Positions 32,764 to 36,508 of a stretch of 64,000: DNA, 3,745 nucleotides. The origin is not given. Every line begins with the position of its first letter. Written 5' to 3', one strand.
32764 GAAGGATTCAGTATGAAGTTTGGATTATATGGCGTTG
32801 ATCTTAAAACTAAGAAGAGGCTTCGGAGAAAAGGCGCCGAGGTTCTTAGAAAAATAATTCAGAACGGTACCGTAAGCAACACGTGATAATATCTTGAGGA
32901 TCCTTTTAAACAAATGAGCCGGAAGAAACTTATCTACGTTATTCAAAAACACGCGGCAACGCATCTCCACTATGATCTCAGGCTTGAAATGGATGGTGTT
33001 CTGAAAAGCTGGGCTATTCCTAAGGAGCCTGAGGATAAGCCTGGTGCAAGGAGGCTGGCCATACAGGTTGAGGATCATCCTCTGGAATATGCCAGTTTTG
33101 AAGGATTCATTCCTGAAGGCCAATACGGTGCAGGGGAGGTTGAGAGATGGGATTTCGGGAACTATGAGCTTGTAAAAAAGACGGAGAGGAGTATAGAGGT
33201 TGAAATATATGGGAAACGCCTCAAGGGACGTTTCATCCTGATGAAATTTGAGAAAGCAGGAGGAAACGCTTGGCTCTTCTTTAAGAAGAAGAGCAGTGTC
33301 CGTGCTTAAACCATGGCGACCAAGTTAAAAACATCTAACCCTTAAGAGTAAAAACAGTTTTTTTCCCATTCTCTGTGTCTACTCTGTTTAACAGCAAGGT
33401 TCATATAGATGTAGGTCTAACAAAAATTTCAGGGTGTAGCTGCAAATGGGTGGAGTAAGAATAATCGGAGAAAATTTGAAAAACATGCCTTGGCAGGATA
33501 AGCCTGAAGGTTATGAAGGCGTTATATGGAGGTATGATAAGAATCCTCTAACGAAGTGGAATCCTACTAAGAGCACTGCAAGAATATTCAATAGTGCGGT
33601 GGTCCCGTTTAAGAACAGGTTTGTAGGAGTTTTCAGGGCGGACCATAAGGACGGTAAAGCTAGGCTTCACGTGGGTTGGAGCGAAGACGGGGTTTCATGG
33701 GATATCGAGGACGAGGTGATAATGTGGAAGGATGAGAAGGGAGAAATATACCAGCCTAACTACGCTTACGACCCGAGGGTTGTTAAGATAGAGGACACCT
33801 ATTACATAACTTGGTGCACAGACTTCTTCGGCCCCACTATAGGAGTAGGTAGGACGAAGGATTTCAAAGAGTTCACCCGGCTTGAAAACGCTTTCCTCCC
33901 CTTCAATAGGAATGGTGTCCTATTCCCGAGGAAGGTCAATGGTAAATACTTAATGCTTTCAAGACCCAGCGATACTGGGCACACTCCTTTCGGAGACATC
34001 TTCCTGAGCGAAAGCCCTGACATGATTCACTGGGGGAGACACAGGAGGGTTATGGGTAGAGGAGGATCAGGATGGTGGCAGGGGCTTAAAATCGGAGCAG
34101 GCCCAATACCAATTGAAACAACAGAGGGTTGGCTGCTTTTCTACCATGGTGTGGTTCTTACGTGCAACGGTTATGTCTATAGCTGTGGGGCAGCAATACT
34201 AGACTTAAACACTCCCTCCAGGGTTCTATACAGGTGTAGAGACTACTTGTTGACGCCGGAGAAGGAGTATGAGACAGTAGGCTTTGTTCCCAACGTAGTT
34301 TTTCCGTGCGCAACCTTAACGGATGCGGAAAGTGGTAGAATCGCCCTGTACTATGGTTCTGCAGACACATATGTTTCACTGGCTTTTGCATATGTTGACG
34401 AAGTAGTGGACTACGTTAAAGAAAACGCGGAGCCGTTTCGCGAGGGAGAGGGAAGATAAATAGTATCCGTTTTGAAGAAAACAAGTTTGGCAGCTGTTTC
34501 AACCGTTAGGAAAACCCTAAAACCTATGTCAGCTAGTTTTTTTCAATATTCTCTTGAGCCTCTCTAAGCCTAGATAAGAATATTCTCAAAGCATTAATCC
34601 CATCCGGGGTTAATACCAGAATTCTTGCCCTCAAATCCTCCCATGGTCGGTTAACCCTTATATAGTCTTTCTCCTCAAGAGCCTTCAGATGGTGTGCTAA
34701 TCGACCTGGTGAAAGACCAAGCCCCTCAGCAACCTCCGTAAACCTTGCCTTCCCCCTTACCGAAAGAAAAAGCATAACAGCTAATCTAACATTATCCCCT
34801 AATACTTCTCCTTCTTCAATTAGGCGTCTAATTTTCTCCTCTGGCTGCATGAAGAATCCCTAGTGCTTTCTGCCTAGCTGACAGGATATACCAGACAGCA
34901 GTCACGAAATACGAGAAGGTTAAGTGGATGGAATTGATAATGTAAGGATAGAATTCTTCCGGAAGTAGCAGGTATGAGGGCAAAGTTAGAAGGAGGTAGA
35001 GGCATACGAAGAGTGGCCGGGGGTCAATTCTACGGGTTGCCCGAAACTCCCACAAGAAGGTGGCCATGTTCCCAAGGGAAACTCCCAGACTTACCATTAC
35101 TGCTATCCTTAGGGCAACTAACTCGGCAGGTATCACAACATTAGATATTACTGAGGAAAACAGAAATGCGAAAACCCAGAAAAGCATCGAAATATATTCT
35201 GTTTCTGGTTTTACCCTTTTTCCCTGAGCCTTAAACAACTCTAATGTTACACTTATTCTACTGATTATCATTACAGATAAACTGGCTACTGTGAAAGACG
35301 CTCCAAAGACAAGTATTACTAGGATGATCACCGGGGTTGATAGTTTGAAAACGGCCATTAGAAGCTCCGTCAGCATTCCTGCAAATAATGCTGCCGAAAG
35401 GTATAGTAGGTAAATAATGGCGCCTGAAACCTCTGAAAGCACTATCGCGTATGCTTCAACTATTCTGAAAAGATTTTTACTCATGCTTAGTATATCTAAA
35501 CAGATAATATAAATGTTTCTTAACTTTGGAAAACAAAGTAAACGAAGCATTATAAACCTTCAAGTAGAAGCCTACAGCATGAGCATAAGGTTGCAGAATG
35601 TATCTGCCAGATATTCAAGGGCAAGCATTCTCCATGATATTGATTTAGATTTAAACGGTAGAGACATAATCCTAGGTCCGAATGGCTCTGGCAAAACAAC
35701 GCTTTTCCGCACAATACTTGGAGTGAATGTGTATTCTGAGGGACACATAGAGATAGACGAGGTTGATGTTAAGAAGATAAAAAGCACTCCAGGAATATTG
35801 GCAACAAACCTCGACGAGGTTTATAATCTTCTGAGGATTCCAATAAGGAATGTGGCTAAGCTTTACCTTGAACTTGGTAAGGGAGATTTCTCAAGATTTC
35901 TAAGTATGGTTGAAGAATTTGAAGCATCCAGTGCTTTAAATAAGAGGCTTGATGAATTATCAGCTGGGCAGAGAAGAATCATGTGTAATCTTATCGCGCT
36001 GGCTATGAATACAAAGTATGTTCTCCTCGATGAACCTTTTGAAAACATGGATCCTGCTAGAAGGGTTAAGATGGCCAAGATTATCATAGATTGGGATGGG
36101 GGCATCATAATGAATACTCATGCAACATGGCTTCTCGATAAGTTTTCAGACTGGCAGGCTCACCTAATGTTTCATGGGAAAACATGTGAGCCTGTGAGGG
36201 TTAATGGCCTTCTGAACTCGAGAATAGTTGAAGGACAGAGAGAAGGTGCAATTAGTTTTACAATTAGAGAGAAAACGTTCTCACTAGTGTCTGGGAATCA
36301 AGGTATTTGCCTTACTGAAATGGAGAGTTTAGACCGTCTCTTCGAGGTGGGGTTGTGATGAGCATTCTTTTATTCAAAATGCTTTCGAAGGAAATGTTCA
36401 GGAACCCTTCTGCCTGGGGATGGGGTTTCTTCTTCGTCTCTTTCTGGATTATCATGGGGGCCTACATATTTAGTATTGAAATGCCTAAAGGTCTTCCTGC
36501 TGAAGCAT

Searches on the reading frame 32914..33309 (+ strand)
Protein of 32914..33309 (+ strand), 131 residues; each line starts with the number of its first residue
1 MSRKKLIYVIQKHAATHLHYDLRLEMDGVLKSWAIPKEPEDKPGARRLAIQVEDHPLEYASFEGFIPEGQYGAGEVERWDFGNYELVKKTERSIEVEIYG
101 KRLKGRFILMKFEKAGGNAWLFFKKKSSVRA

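Call 68: search_protein_families(library=pfam, proteins=[window:32914-33309:+], max_evalue=0.001)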
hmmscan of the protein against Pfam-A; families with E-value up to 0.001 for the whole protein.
window:32914-33309:+ (131 aa): 1 family
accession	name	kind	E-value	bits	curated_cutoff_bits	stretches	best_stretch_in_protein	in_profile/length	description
PF13298.12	LigD_N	-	2.4e-38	131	31.1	1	11-111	1-107/107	DNA Ligase D 3'-phosphoesterase domain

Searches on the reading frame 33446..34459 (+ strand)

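Call 68: search_protein_families(library=pfam, proteins=[window:33446-34459:+], max_evalue=0.001)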
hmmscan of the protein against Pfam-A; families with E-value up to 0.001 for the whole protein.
window:33446-34459:+ (337 aa): 1 family
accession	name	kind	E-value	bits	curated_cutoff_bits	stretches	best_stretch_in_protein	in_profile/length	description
PF04041.19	Glyco_hydro_130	-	3e-87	293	26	1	12-326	6-320/320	beta-1,4-mannooligosaccharide phosphorylase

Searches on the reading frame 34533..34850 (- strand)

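Call 68: search_protein_families(library=pfam, proteins=[window:34533-34850:-], max_evalue=0.001)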
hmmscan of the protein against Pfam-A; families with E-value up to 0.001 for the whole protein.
window:34533-34850:- (105 aa): 8 families
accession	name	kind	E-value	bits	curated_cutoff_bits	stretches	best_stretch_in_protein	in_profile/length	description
PF13601.12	HTH_34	-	2e-11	44.3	27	1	21-95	1-76/80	Winged helix DNA-binding domain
PF13412.12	HTH_24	-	6.1e-08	32.6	21.9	1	23-65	6-48/48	Winged helix-turn-helix DNA-binding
PF01022.26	HTH_5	-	6.5e-08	32.8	22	1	20-65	2-46/47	Bacterial regulatory protein, arsR family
PF12840.13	HTH_20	-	3.3e-05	24.2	27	1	17-60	1-44/51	Helix-turn-helix domain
PF01047.28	MarR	-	7.6e-05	23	24.6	1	23-74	6-57/59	MarR family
PF09339.16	HTH_IclR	-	0.00026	21.1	22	1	24-66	7-50/52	IclR helix-turn-helix domain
PF00126.33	HTH_1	-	0.00047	20.5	26.6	0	27-60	6-39/60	Bacterial regulatory helix-turn-helix protein, lysR family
PF12802.13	MarR_2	-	0.00094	19.7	27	0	24-74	9-60/61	MarR family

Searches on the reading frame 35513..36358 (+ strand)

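Call 68: search_protein_families(library=pfam, proteins=[window:35513-36358:+], max_evalue=0.001)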
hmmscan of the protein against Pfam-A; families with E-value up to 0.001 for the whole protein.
window:35513-36358:+ (281 aa): 4 families
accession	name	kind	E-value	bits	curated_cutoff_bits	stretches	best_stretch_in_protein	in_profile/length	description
PF00005.33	ABC_tran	-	1.6e-16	61.6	25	1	52-176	15-136/137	ABC transporter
PF13304.12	AAA_21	-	3.8e-07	30.9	27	0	53-80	4-36/304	AAA domain, putative AbiEii toxin, Type IV TA system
PF13555.12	AAA_29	-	0.00065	19.8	27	0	41-65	15-39/61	P-loop containing region of AAA domain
PF02463.25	SMC_N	-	0.00086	19.2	40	0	50-70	26-49/220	RecF/RecN/SMC N terminal domain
